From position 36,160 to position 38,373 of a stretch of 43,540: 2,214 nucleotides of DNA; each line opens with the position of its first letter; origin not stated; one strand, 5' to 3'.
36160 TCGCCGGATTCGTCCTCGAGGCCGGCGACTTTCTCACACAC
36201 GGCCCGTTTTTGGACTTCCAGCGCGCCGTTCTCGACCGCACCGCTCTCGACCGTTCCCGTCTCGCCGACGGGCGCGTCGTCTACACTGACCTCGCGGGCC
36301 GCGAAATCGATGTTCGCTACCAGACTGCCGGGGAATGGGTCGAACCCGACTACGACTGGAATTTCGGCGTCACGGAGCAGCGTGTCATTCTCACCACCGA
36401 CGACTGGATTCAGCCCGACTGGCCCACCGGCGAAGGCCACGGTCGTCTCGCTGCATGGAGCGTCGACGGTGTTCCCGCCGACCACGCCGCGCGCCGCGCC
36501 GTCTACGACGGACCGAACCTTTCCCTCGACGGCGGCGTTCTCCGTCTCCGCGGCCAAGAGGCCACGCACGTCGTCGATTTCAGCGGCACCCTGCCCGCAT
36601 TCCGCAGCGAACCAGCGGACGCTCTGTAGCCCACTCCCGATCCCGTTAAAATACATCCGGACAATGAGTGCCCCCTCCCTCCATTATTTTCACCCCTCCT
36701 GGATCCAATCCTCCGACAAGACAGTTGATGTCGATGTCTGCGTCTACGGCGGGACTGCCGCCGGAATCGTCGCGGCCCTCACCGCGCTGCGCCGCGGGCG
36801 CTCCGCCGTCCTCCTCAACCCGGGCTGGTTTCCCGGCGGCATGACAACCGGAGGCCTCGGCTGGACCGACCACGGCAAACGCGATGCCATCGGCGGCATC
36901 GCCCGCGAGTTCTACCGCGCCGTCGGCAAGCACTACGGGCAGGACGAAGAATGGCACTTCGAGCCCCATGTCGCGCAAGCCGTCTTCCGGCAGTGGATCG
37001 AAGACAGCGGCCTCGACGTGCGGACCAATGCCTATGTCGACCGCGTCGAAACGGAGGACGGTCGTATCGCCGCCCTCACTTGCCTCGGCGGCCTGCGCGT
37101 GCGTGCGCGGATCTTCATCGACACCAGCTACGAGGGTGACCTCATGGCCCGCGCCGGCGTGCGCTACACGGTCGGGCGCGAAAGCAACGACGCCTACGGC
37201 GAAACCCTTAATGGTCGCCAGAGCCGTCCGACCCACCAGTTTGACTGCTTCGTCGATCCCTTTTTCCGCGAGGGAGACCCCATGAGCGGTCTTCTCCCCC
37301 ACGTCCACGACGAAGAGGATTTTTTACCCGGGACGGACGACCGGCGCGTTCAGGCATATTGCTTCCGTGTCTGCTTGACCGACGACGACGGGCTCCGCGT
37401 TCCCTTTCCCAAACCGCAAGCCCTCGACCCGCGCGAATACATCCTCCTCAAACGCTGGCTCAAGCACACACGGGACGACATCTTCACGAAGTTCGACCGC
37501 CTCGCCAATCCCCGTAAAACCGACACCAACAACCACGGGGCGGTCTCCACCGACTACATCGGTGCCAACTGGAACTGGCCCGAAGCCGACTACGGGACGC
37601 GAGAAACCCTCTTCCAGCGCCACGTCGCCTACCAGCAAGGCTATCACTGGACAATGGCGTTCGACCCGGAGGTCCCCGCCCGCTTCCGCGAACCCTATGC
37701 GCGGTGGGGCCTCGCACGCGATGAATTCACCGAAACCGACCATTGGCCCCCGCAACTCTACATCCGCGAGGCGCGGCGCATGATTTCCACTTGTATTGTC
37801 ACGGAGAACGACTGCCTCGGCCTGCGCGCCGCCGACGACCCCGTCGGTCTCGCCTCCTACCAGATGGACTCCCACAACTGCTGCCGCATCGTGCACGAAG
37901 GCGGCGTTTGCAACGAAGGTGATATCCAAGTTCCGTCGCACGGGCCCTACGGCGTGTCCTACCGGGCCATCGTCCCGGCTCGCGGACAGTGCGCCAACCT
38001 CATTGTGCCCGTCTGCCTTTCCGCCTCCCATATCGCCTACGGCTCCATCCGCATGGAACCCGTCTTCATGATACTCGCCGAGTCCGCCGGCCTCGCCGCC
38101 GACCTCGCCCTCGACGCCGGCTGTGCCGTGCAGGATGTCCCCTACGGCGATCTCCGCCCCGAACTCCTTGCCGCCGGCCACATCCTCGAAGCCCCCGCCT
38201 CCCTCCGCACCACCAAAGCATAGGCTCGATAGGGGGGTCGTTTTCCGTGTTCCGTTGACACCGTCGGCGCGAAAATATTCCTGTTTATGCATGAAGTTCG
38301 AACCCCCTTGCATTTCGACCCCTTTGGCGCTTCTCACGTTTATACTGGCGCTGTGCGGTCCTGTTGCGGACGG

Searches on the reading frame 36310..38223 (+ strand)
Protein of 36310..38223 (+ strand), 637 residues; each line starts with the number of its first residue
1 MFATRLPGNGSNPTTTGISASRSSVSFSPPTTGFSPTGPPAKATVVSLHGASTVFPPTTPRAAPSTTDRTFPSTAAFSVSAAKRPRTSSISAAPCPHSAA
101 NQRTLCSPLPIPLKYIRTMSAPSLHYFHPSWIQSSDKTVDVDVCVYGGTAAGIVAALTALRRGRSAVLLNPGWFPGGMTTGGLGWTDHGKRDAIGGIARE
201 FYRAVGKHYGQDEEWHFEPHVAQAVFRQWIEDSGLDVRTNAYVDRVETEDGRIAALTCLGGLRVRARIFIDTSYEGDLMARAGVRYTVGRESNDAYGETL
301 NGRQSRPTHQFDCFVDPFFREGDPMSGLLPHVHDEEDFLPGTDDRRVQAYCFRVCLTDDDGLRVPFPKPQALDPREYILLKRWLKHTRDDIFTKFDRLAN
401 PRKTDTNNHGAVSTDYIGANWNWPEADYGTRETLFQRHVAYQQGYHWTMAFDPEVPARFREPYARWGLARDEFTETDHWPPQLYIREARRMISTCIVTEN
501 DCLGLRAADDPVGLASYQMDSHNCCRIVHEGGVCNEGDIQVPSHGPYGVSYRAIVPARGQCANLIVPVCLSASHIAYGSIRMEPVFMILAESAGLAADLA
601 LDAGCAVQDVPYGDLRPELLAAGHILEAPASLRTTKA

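Call 62: search_protein_families(library=pfam, proteins=[window:36310-38223:+], max_evalue=0.001)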
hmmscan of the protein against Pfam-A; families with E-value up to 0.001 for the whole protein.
window:36310-38223:+ (637 aa): 1 family
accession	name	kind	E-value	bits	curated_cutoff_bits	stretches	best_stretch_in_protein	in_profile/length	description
PF12831.13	FAD_oxidored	-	2.8e-102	343.5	27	1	142-619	1-416/416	FAD dependent oxidoreductase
